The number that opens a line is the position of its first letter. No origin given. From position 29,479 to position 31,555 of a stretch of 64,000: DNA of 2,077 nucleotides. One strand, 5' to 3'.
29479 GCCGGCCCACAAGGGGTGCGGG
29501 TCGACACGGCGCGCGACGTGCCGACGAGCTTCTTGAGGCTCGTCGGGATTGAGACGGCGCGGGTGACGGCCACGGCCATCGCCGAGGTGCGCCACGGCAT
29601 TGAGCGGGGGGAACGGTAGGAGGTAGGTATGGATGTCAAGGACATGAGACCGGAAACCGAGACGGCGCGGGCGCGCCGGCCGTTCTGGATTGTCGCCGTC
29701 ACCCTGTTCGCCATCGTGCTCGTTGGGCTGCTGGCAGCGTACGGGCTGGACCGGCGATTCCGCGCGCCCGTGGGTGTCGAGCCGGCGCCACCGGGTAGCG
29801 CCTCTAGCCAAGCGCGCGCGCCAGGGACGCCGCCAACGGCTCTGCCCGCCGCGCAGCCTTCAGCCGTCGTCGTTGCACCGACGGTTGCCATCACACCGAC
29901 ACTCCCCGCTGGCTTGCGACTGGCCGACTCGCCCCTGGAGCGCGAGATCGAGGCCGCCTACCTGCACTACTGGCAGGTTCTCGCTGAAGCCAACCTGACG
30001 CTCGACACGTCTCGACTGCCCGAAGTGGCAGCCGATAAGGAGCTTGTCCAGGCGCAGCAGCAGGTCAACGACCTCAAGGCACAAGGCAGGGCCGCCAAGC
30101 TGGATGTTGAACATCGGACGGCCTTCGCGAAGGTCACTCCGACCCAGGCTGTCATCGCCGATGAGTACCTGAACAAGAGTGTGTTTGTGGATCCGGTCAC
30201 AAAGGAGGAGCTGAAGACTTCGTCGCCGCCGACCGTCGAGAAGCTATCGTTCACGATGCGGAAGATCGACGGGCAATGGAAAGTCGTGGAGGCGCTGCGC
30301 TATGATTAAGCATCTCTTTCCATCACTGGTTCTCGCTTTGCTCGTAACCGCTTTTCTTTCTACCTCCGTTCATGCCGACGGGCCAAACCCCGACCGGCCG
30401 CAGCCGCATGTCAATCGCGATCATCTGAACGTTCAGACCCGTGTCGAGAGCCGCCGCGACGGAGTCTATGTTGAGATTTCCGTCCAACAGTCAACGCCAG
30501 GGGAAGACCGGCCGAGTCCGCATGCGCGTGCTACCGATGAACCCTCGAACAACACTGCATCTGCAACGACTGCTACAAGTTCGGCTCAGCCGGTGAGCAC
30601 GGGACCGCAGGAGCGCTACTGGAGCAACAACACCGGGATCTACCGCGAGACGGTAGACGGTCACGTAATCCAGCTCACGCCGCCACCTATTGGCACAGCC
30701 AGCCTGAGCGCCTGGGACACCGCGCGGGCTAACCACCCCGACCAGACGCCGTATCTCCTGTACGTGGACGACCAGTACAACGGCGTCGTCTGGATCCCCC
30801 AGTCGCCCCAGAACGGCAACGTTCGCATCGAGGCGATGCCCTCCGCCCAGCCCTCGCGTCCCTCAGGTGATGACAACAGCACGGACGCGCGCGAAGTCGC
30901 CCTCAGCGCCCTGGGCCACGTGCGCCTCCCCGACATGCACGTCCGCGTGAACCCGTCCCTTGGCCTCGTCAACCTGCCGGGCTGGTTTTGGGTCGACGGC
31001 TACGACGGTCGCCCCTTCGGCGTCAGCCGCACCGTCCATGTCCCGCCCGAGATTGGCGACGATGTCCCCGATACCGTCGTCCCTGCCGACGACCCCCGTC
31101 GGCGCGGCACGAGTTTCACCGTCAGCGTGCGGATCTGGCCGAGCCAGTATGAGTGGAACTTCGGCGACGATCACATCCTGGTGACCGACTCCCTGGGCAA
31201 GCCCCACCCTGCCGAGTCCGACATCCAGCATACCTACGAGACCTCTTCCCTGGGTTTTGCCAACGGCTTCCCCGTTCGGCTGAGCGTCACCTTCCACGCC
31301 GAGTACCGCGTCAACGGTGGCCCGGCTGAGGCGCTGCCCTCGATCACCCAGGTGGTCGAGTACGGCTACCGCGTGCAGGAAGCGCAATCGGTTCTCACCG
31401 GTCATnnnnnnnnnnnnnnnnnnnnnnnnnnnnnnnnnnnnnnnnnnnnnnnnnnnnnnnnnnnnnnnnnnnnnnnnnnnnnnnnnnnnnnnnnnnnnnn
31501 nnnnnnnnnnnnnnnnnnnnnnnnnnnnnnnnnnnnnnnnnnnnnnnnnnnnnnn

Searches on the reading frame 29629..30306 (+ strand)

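Call 7: search_protein_families(library=pfam, proteins=[window:29629-30306:+], max_evalue=0.01)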
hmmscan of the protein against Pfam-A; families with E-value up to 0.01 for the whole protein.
window:29629-30306:+ (226 aa): 0 families

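Call 58: search_protein_families(library=ncbifam, proteins=[window:29629-30306:+], max_evalue=1)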
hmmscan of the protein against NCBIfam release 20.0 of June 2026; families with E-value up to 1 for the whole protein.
window:29629-30306:+ (226 aa): 1 family
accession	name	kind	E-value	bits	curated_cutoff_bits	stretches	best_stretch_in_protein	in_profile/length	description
TIGR01252.1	acetolac_decarb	equivalog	0.06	12.7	180.65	1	136-221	41-121/232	acetolactate decarboxylase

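Call 91: search_protein_families(library=padloc, proteins=[window:29629-30306:+], max_evalue=0.01)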
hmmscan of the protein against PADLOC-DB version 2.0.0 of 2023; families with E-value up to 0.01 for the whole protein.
window:29629-30306:+ (226 aa): 0 families

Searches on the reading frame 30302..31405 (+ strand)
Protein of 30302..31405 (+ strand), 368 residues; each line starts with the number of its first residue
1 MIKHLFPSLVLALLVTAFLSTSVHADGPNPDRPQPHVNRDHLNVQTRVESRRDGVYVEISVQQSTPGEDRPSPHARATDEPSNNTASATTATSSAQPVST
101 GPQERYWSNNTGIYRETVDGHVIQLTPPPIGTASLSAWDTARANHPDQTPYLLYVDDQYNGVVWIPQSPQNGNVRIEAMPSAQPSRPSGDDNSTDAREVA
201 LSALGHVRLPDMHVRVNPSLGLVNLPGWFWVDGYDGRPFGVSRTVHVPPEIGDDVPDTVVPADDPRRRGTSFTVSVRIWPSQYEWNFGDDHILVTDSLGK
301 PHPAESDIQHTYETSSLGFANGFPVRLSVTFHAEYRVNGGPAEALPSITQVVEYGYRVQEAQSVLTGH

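Call 7: search_protein_families(library=pfam, proteins=[window:30302-31405:+], max_evalue=0.01)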
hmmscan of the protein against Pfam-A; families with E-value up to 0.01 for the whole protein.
window:30302-31405:+ (368 aa): 0 families

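Call 58: search_protein_families(library=ncbifam, proteins=[window:30302-31405:+], max_evalue=1)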
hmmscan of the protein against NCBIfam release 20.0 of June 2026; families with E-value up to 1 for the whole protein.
window:30302-31405:+ (368 aa): 1 family
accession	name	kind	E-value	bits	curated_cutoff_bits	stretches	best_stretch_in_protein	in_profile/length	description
TIGR00247.1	TIGR00247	hypoth_equivalog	0.011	14.8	103.4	1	125-161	289-323/347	endolytic transglycosylase MltG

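Call 91: search_protein_families(library=padloc, proteins=[window:30302-31405:+], max_evalue=0.01)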
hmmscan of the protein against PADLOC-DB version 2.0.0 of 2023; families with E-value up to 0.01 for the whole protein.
window:30302-31405:+ (368 aa): 0 families
